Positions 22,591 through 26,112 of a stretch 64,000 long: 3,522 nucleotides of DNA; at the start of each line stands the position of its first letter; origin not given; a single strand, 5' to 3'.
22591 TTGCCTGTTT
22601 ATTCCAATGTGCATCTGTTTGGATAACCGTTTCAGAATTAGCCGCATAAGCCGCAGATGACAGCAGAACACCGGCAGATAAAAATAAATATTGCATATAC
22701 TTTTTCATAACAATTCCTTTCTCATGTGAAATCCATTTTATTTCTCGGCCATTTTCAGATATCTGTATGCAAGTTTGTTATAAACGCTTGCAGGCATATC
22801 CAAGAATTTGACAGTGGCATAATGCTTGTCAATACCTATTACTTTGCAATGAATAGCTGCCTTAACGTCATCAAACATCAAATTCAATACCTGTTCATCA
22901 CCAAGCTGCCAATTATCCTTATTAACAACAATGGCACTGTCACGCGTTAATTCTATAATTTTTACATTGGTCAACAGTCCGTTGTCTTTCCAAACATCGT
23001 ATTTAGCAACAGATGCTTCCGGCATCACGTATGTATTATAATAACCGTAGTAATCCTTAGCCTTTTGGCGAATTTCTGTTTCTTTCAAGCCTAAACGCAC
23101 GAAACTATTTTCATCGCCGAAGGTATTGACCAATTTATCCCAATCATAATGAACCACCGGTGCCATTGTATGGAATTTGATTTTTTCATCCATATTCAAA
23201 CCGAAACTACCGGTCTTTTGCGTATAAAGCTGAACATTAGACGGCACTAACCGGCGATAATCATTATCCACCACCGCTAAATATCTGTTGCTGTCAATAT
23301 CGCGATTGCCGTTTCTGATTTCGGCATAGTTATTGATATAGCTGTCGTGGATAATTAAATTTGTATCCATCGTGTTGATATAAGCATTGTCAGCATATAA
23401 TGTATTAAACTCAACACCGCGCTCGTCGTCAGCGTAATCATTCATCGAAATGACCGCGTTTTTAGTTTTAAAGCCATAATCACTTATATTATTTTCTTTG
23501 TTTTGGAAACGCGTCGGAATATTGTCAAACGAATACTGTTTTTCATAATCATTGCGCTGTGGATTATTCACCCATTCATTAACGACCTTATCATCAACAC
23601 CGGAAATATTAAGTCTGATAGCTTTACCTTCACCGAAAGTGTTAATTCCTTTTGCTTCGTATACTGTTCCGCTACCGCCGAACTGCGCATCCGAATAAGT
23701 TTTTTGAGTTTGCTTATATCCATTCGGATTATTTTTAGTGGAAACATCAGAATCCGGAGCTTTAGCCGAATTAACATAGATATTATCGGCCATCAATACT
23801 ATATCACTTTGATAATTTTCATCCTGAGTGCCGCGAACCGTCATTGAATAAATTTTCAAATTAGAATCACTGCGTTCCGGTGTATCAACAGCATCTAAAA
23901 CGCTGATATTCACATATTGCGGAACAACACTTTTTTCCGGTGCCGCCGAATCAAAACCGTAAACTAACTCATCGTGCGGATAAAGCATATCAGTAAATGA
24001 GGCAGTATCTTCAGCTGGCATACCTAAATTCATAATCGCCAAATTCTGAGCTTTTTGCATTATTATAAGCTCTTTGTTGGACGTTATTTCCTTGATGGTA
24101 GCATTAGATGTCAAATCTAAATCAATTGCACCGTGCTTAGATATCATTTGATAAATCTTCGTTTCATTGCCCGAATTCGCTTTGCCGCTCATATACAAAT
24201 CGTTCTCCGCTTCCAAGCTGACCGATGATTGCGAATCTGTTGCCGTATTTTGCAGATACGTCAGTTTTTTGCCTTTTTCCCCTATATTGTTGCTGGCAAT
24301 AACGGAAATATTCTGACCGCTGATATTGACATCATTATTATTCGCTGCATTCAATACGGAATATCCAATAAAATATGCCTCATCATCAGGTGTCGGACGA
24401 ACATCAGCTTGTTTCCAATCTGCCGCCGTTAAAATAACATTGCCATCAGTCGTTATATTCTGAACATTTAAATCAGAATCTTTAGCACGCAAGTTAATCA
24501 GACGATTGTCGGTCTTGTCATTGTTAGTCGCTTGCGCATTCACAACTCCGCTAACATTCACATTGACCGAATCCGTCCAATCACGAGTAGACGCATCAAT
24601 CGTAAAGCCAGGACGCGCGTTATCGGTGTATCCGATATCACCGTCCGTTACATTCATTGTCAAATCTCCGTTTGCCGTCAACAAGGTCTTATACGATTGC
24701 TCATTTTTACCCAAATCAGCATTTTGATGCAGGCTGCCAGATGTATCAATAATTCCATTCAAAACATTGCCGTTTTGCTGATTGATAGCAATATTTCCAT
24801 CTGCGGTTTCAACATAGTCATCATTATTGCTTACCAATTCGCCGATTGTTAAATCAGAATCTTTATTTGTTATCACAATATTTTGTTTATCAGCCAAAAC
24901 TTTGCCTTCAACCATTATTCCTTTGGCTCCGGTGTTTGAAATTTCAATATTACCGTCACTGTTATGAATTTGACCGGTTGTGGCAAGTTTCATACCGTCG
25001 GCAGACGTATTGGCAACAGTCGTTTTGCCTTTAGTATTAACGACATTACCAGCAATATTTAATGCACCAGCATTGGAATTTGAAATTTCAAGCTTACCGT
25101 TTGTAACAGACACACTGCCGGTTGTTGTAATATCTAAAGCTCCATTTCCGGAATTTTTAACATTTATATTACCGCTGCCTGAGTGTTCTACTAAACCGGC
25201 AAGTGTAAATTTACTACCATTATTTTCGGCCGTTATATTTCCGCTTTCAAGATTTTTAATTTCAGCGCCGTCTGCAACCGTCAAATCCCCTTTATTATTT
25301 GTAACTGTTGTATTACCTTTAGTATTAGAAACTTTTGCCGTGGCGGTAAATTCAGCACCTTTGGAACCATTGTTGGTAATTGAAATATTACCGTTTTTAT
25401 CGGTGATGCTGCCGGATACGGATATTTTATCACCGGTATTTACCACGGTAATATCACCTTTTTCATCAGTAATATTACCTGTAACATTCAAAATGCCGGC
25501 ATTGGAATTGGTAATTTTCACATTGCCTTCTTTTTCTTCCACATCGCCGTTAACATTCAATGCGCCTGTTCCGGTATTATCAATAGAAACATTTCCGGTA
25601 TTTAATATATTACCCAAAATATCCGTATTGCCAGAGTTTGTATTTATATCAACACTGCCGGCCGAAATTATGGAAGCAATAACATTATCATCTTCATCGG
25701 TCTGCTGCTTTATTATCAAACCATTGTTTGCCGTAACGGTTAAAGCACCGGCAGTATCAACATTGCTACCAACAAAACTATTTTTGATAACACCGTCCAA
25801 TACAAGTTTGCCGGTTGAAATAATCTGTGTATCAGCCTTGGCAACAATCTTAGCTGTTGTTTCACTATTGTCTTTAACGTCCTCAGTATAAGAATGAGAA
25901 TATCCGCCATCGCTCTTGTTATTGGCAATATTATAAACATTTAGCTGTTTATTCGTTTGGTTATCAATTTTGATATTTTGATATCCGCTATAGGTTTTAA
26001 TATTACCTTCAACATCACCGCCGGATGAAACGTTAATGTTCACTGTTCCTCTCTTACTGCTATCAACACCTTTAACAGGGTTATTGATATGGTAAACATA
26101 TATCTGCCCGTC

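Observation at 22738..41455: Two-partner secretion locus with divergent tpsA/tpsB and an unassigned C-terminal region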

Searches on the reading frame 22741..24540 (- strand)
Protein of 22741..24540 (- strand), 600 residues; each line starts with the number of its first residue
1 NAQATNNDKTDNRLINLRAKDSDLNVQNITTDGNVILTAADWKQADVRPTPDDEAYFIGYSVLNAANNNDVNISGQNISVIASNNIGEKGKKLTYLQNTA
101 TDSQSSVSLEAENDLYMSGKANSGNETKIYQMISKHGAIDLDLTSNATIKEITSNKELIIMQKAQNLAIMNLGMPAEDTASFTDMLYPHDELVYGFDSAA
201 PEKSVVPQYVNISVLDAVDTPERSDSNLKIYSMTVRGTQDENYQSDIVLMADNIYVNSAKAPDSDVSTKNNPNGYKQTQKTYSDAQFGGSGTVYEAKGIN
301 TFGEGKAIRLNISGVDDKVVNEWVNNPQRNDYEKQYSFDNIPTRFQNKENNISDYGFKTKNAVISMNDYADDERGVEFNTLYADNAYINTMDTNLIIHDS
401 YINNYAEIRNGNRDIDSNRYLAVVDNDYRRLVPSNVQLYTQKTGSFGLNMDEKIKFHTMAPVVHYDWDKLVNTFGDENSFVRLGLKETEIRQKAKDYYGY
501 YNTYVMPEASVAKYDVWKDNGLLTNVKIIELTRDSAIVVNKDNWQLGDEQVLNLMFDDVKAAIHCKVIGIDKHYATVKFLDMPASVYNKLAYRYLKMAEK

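Call 9: search_protein_families(library=pfam, proteins=[window:22741-24540:-], max_evalue=10)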
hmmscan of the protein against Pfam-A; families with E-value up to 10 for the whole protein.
window:22741-24540:- (600 aa): 2 families
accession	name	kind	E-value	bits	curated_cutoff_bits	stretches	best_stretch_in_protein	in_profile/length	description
PF22505.1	RNase_J_b_CASP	-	0.19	12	27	1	86-134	76-124/126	Ribonuclease J, beta-CASP domain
PF18190.7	Plk4_PB1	-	0.2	12.2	26.4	1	325-349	72-96/107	Polo-like Kinase 4 Polo Box 1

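Call 13: find_homologous_proteins(query=window:22741-24462:-, max_evalue=0.001)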
Query window:22741-24462:- (574 aa): 30 proteins with E <= 0.001 among 6238 candidates.
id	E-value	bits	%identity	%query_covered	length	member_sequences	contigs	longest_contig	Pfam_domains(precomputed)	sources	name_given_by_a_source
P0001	1.9e-283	959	74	100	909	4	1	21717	-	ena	-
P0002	5.1e-233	793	63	100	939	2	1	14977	-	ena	-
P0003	1.5e-224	765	61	100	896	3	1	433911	-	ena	-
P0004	2.0e-224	764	61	100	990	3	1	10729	-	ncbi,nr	ncbi:MAG: hypothetical protein IJS88_03300, partial [Alphaproteobacteria bacterium]|nr:hypothetical 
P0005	6.4e-161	555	50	100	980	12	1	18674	PF07238.20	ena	-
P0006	2.7e-160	553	50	100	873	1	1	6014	PF07238.20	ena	-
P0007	1.7e-153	530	48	100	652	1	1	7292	PF07238.20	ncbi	-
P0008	2.6e-151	523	49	99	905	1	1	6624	-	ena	-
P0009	1.2e-142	495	68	61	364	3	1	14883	-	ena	-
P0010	2.5e-130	454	49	84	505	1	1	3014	PF07238.20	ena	-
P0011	4.4e-113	397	42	99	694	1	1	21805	PF07238.20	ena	-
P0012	1.5e-111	392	40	99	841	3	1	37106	-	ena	-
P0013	4.4e-110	387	41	99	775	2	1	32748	PF07238.20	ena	-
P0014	1.0e-108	383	42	99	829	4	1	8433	PF07238.20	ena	-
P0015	1.3e-105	372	41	99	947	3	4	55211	-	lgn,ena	-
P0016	3.7e-100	354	44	84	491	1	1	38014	PF07238.20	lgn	-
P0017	2.3e-99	352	37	99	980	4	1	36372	PF07238.20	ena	-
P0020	7.9e-85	304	42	69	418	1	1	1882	PF07238.20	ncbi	ncbi:MAG: PilZ domain-containing protein, partial [Candidatus Gastranaerophilaceae bacterium]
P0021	7.8e-84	301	37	99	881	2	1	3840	PF07238.20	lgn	-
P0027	1.7e-52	197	35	69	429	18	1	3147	PF07238.20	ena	-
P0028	4.7e-51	192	40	56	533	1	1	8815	-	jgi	jgi:hypothetical protein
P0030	9.2e-50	188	35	67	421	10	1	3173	PF07238.20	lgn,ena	-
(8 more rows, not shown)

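Call 17: find_encoding_contigs(protein=P0003, flank=10000, max_places=3)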
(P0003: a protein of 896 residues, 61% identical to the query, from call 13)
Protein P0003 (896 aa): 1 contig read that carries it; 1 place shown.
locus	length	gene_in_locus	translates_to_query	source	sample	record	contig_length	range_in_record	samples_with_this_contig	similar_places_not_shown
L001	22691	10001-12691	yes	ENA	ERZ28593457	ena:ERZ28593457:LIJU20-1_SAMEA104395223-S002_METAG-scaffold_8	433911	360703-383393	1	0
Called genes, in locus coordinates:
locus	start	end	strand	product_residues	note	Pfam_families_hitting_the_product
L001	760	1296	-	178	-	-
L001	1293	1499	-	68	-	-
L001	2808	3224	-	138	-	-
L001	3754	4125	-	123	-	-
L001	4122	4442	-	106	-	-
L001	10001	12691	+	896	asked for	-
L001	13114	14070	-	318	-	PF01820:Dala_Dala_lig_N, PF07478:Dala_Dala_lig_C, PF13535:ATP-grasp_4 (weak)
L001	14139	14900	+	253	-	PF11306:DUF3108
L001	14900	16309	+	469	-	PF01136:Peptidase_U32, PF16325:Peptidase_U32_C (weak)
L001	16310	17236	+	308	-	PF01715:IPPT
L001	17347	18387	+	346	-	PF06723:MreB_Mbl, PF00022:Actin (weak), PF11104:PilM_2 (faint), PF00012:HSP70, PF14450:FtsA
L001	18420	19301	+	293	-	PF04085:MreC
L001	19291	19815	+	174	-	PF04093:MreD (weak)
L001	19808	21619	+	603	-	PF03717:PBP_dimer, PF00905:Transpeptidase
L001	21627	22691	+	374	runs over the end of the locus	PF01098:FTSW_RODA_SPOVE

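Call 18: find_encoding_contigs(protein=P0015, flank=10000, max_places=3)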
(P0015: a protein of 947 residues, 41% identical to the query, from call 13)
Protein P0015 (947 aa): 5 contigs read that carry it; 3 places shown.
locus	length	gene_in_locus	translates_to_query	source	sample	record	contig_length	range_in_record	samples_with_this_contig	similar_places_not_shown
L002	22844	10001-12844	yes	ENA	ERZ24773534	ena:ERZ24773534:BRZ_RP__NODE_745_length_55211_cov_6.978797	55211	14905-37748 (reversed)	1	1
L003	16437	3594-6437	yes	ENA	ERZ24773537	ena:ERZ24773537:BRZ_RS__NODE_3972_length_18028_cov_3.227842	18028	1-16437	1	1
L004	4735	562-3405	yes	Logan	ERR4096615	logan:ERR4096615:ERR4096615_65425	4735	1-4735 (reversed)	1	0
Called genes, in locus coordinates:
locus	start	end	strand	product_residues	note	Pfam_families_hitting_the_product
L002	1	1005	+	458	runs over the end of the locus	PF01520:Amidase_3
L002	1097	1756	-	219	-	PF02518:HATPase_c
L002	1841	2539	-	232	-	PF00072:Response_reg, PF00196:GerE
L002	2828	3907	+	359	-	PF02646:RmuC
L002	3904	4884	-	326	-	PF01697:Glyco_transf_92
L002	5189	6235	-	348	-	PF00483:NTP_transferase, PF12804:NTP_transf_3 (weak), PF25084:LbH_EIF2B, PF25087:GMPPB_C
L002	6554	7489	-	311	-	-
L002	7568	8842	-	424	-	PF00275:EPSP_synthase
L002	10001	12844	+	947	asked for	-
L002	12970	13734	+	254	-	PF00215:OMPdecase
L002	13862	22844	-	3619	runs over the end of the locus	PF12951:PATR (faint)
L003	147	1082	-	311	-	-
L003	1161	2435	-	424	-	PF00275:EPSP_synthase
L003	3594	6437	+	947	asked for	-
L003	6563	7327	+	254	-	PF00215:OMPdecase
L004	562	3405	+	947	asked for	-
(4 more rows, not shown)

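Call 26: find_encoding_contigs(protein=P0012, flank=10000, max_places=2)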
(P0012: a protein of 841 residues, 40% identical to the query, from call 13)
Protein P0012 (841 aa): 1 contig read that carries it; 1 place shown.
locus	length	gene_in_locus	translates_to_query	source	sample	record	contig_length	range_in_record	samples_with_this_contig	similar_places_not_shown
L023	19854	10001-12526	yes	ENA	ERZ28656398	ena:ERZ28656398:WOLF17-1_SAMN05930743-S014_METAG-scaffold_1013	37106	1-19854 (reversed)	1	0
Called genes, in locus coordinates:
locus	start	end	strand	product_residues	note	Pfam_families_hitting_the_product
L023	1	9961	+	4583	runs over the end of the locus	-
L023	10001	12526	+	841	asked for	-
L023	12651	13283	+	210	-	PF06888:Put_Phosphatase, PF12710:HAD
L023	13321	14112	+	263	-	-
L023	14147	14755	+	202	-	PF00202:Aminotran_3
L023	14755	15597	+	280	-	PF12146:Hydrolase_4, PF00561:Abhydrolase_1, PF12697:Abhydrolase_6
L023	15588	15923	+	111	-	-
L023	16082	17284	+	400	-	PF25917:BSH_RND, PF25973:BSH_CzcB, PF25876:HH_MFP_RND (weak), PF25885:HH_EMRA (weak), PF25944:Beta-barrel_RND, PF25954:Beta-barrel_RND_2 (weak), PF25967:RND-MFP_C, PF25989:YknX_C, +2 more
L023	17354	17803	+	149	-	-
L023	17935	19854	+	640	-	?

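Call 27: find_encoding_contigs(protein=P0017, flank=10000, max_places=2)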
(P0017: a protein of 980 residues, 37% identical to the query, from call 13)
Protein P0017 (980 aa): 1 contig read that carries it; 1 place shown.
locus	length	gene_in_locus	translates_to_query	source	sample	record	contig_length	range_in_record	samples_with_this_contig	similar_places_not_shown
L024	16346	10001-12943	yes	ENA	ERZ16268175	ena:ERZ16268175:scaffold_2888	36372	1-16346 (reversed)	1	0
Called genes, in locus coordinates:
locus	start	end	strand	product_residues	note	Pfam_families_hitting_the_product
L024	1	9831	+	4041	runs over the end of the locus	-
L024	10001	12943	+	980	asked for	PF07238:PilZ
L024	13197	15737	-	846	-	PF00675:Peptidase_M16, PF05193:Peptidase_M16_C, PF00675:Peptidase_M16, PF05193:Peptidase_M16_C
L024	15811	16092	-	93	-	-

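Call 30: list_cluster_members(proteins=[P0004, P0007, P0020, P0005, P0013, P0028, P0016, P0021, P0030, P0027])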
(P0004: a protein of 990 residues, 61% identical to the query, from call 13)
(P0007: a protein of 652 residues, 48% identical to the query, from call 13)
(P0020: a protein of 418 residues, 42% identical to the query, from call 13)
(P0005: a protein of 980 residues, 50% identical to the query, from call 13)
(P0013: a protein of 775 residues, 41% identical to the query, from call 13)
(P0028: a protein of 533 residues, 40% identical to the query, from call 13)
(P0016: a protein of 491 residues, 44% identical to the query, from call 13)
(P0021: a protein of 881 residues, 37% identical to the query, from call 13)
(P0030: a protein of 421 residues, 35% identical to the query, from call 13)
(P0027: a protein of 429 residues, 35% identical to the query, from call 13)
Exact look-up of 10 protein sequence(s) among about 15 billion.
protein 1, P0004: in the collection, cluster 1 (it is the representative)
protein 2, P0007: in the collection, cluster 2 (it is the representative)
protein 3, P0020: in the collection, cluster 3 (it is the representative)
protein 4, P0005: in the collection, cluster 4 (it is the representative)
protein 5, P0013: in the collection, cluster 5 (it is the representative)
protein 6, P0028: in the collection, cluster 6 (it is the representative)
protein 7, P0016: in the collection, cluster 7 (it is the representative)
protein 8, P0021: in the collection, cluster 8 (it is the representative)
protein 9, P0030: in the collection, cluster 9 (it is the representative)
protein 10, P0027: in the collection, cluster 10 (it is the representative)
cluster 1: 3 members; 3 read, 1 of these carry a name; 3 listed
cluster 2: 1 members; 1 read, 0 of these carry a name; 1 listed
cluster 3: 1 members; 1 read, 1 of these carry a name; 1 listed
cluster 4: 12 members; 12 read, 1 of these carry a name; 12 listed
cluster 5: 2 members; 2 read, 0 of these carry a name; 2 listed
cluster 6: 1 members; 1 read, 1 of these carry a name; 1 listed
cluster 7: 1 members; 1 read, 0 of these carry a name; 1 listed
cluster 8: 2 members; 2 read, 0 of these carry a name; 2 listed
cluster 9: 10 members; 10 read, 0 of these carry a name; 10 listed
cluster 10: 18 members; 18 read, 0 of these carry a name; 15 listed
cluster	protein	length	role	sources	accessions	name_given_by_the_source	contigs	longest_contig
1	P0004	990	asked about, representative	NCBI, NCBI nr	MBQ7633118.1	MAG: hypothetical protein IJS88_03300, partial [Alphaproteobacteria bacterium] | hypothetical protein [Alphaproteobacteria bacterium]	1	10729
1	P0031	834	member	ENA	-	-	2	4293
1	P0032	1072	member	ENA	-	-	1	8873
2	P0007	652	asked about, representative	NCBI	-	-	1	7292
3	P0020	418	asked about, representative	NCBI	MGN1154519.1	MAG: PilZ domain-containing protein, partial [Candidatus Gastranaerophilaceae bacterium]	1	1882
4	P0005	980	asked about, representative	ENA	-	-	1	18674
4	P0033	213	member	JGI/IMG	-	hypothetical protein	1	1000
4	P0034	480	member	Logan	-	-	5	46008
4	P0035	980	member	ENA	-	-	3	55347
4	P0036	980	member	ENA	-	-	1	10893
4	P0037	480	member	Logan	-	-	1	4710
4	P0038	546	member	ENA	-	-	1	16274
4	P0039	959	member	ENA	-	-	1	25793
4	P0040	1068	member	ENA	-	-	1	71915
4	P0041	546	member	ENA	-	-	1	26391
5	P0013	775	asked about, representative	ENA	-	-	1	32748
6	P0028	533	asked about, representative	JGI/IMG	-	hypothetical protein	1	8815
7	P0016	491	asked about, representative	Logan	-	-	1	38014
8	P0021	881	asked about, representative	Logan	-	-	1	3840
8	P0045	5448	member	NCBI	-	-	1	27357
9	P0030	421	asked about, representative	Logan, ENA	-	-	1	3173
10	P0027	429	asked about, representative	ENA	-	-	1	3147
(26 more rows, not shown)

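Call 38: find_encoding_contigs(protein=P0045, flank=10000, max_places=2)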
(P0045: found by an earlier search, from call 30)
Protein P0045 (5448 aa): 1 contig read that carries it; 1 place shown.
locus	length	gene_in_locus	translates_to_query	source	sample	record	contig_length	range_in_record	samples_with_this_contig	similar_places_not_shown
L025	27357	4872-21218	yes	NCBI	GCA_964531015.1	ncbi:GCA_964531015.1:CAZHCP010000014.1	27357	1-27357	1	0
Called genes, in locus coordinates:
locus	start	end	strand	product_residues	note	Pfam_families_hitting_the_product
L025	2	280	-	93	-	?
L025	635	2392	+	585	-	PF07244:POTRA, PF08479:POTRA_2, PF03865:ShlB, PF01103:Omp85 (weak)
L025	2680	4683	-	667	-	PF08479:POTRA_2, PF03865:ShlB, PF01103:Omp85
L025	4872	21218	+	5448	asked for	-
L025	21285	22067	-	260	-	PF01261:AP_endonuc_2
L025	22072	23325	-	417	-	-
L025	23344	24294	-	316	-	PF01544:CorA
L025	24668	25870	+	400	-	-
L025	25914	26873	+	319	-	PF04055:Radical_SAM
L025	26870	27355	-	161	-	?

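Call 39: find_encoding_contigs(protein=P0001, flank=10000, max_places=2)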
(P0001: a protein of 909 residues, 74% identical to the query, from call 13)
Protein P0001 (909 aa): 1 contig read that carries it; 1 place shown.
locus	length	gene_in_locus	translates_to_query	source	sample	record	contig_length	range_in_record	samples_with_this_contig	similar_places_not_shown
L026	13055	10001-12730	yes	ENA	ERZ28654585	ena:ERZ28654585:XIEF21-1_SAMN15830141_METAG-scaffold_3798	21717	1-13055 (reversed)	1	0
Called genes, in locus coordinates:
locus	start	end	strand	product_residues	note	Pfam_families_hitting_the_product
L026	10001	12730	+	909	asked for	-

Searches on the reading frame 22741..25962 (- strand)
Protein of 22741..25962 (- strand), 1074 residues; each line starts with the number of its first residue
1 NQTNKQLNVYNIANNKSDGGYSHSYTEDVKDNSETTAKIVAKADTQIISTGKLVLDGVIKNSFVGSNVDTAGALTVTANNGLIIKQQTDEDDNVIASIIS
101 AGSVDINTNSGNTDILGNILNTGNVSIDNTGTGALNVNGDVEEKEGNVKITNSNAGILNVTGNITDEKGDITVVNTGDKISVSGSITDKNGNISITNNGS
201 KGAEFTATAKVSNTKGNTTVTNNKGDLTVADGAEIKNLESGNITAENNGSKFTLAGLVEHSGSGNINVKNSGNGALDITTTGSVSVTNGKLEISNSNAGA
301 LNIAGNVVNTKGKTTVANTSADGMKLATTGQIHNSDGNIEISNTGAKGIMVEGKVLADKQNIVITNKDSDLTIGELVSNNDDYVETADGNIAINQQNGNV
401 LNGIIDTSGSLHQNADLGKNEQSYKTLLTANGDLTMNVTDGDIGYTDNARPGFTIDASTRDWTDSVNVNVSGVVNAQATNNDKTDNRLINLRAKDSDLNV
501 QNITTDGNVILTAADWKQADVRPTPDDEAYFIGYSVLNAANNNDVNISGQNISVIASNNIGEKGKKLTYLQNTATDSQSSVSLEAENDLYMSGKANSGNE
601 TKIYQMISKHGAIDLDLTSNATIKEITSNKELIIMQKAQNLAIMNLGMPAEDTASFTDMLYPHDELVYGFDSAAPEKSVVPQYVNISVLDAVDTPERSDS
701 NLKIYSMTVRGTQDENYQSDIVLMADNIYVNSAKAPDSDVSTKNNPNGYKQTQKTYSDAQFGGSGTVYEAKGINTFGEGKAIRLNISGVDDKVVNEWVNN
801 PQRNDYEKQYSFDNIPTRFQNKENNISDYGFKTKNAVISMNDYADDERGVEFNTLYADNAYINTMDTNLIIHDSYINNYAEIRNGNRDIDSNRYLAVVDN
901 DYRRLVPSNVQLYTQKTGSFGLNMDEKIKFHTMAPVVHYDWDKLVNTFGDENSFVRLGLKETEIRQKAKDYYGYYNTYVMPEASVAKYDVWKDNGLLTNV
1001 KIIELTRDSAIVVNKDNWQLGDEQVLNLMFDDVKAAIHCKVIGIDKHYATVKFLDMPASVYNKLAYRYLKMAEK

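Call 8: search_protein_families(library=pfam, proteins=[window:22741-25962:-], max_evalue=0.01)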
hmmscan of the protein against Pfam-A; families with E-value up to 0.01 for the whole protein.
window:22741-25962:- (1074 aa): 0 families

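Call 10: search_protein_families(library=ncbifam, proteins=[window:22741-25962:-], max_evalue=0.1)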
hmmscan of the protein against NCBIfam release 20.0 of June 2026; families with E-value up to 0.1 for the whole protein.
window:22741-25962:- (1074 aa): 0 families
